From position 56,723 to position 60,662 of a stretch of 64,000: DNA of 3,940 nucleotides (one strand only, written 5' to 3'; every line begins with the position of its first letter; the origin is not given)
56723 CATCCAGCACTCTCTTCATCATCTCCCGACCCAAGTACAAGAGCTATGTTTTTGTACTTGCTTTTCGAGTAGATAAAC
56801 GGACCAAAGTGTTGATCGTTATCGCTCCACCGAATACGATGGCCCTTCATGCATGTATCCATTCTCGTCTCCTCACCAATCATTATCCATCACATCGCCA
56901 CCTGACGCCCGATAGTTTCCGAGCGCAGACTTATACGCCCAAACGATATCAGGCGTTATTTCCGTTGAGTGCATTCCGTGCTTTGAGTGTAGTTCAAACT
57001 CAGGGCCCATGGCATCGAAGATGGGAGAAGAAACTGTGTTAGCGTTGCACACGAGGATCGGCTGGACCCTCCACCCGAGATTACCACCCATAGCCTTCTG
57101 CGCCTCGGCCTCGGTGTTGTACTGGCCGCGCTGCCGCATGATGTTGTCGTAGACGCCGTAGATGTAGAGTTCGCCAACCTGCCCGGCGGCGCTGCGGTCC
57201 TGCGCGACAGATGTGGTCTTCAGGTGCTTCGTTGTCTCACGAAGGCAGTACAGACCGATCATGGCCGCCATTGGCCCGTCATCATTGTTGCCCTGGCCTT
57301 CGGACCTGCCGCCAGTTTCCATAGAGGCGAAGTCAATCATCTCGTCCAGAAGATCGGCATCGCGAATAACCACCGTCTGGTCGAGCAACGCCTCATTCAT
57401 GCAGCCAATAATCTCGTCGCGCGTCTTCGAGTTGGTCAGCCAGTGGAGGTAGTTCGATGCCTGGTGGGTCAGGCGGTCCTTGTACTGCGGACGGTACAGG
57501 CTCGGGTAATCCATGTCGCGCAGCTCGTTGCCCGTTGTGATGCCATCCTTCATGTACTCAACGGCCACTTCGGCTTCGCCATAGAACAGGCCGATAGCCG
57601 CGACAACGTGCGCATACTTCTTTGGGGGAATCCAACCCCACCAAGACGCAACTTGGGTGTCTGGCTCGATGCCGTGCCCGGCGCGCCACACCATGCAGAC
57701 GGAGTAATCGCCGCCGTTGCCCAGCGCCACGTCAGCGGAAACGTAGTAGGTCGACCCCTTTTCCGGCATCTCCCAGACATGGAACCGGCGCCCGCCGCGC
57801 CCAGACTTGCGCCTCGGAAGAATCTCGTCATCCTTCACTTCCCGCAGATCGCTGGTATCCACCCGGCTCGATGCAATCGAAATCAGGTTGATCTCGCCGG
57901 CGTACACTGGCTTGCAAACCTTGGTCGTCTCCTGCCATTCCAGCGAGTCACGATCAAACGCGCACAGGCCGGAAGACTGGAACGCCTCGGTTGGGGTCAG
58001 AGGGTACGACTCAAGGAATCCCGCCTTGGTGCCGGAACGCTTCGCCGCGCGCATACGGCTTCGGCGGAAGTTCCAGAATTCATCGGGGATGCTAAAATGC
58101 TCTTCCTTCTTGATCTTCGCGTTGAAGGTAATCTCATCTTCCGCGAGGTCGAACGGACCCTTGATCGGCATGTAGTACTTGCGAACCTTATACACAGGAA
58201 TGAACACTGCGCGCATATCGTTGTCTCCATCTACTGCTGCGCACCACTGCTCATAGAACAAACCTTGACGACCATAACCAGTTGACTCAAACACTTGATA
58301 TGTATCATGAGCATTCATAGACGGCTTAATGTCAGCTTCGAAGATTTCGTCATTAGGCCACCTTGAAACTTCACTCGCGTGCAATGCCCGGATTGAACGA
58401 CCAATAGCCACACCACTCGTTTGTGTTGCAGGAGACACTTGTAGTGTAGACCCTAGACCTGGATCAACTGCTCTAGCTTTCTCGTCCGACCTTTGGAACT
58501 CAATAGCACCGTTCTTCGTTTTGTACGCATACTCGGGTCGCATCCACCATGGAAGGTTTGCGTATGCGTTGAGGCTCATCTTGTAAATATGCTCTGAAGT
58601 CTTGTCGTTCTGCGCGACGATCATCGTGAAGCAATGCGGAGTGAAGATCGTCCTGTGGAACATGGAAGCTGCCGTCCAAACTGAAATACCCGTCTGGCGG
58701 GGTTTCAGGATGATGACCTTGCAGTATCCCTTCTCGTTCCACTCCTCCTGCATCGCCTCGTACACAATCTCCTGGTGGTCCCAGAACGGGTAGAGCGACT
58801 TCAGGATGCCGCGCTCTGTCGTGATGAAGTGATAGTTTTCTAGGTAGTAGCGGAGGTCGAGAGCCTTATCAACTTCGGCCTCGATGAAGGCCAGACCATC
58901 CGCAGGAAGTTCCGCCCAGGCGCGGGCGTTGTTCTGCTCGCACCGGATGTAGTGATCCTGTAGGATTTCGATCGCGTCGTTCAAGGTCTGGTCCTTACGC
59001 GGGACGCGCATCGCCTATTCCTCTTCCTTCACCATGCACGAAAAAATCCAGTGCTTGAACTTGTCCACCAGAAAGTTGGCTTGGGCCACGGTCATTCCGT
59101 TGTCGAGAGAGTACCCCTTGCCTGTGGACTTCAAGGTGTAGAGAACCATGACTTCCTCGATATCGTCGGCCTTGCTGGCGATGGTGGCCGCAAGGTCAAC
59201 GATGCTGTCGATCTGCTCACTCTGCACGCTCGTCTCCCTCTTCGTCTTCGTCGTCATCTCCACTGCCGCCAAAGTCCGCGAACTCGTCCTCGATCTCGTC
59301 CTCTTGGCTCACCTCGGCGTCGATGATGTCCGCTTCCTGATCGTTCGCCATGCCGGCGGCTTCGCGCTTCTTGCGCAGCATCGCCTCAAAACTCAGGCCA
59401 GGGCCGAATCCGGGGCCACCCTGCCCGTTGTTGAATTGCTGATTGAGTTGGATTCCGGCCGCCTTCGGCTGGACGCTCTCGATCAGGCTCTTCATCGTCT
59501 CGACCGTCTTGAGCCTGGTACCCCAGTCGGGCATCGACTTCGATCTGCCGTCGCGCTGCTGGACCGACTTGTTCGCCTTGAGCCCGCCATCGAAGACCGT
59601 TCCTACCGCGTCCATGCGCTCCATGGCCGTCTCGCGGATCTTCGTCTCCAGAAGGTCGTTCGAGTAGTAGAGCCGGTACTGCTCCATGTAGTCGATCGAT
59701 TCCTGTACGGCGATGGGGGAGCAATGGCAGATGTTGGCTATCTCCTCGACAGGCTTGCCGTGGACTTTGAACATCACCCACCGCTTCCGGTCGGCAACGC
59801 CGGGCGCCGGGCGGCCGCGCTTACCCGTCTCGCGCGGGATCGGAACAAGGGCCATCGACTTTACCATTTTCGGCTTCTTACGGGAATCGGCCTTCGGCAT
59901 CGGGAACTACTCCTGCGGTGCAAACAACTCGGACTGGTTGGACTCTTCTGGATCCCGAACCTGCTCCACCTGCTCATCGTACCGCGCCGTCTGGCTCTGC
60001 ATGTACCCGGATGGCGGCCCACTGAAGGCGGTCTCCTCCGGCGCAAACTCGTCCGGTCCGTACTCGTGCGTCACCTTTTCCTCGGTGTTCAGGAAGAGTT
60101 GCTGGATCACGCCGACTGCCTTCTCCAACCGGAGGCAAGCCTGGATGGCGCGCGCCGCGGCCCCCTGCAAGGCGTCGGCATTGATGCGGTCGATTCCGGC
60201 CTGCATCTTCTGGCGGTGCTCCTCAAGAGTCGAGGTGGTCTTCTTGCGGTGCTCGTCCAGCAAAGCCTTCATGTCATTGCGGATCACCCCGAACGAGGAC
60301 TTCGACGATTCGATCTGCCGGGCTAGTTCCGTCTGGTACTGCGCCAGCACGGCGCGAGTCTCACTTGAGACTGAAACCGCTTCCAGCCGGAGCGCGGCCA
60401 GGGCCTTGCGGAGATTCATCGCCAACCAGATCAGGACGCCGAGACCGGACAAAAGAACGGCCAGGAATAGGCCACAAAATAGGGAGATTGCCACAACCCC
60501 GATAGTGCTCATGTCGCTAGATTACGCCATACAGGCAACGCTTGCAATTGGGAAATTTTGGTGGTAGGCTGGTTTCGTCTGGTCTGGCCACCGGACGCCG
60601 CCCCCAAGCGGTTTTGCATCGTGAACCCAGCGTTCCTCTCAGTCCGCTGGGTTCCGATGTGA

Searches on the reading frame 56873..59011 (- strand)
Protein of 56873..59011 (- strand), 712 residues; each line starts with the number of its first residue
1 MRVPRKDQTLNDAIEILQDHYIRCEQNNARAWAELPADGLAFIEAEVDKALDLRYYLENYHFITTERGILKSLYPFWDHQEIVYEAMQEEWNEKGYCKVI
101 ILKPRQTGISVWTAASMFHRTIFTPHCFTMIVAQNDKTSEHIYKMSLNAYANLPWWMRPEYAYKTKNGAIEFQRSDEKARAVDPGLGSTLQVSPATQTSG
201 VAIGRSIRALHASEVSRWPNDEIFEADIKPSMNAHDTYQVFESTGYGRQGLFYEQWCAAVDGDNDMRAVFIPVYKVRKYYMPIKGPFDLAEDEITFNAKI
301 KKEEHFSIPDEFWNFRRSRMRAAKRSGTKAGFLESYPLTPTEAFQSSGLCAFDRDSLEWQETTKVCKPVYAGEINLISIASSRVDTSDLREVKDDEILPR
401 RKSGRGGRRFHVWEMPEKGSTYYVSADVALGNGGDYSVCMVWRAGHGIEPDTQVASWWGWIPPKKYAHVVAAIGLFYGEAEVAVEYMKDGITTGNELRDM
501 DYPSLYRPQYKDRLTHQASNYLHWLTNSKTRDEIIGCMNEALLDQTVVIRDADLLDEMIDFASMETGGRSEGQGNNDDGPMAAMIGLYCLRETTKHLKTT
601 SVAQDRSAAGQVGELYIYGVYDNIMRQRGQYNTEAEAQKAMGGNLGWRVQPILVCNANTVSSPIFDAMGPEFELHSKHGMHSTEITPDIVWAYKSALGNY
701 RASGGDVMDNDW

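Call 20: search_protein_families(library=phrogs, proteins=[window:56873-59011:-], max_evalue=0.001)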
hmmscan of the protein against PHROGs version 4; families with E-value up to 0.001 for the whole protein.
window:56873-59011:- (712 aa): 5 families
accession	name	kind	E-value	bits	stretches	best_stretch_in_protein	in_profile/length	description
phrog_2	-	head and packaging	1.4e-16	61.4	1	71-651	262-635/807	terminase large subunit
phrog_38407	-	unknown function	2.6e-15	57.2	1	288-586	61-344/370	-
phrog_24361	-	head and packaging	8.9e-10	39.6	1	454-605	1-153/162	terminase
phrog_5989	-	head and packaging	9.3e-10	39.1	1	52-173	120-232/347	terminase large subunit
phrog_6681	-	head and packaging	2.4e-09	37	1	75-227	156-309/758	terminase large subunit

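Call 89: search_dna_similar(query=window:56873-59011:-, collection=phages, mode=protein, max_rows=12)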
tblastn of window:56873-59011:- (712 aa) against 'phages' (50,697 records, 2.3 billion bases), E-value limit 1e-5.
Records with a match: 484; places in all: 485; records where one place covers at least 80% of the query: 0.
Best place of each record, by identity: <60% 484.
By first word of the organism name: Vibrio 197; Stx2a-converting 83; Escherichia 79; Klebsiella 43; Stx2-converting 12; Caudoviricetes 7; Stx 6; Shigella 6; Enterobacteria 5; Stx1 4; and 23 more.
By host as written in the record: - 291; Klebsiella pneumoniae 19; Vibrio crassostreae 9; Escherichia coli 8; Escherichia coli K514 (EHEC) 7; Escherichia coli O157:H7 4; Escherichia coli O157:H7 Morioka V526 4; Flavobacterium sp. LMO8 4; and 104 more.
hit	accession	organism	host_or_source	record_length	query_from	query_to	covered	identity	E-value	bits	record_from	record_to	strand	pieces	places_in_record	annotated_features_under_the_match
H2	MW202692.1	Caudoviricetes sp.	Manatee Spring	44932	50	587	76%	27.4%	1e-35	151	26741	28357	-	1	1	terminase large subunit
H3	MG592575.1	Vibrio phage 1.205.O._10N.222.51.A7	Vibrio tasmaniensis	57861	42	586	77%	27.0%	6e-31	136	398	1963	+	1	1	terminase large subunit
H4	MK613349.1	Roseobacter phage CRP-7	Rhodobacteraceae bacterium FZCC0042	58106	46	602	78%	26.4%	2e-39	162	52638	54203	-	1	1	terminase large subunit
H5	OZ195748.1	Vibrio phage K249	Seawater and oysters mix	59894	57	586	74%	27.4%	1e-31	139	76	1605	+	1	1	hypothetical protein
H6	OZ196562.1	Vibrio phage K248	Seawater and oysters mix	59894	57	586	74%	27.4%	1e-31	139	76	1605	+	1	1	hypothetical protein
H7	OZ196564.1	Vibrio phage K250 g1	Seawater and oysters mix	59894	57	586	74%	27.4%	1e-31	139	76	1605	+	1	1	hypothetical protein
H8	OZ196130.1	Vibrio phage D96a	Seawater and oysters mix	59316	57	586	74%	27.2%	6e-31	136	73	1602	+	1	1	hypothetical protein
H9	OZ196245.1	Vibrio phage D80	Seawater and oysters mix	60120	57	586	74%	27.2%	6e-31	136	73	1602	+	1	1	hypothetical protein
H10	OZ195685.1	Vibrio phage D60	Seawater and oysters mix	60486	57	586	74%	27.2%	6e-31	136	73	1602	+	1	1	hypothetical protein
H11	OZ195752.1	Vibrio phage D53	Seawater and oysters mix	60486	57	586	74%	27.2%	6e-31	136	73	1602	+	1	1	hypothetical protein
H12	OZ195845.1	Vibrio phage D288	Seawater and oysters mix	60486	57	586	74%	27.2%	6e-31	136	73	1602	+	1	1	hypothetical protein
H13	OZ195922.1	Vibrio phage D460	Seawater and oysters mix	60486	57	586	74%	27.2%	6e-31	136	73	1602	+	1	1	hypothetical protein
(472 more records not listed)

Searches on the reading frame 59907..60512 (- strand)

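Call 49: search_protein_families(library=pfam, proteins=[window:59907-60512:-], max_evalue=0.001)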
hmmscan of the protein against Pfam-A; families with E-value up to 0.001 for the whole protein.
window:59907-60512:- (201 aa): 0 families

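Call 64: search_protein_families(library=ncbifam, proteins=[window:59907-60512:-], max_evalue=1)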
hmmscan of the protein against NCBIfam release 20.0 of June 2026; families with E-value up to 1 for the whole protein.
window:59907-60512:- (201 aa): 2 families
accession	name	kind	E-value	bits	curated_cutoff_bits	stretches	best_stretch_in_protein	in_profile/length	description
NF006612.0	PRK09174.1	equivalog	0.00069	19.3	183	1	44-123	95-174/204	F0F1 ATP synthase subunit B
NF006611.0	PRK09173.1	equivalog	0.011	15.8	195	1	44-127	44-127/159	F0F1 ATP synthase subunit B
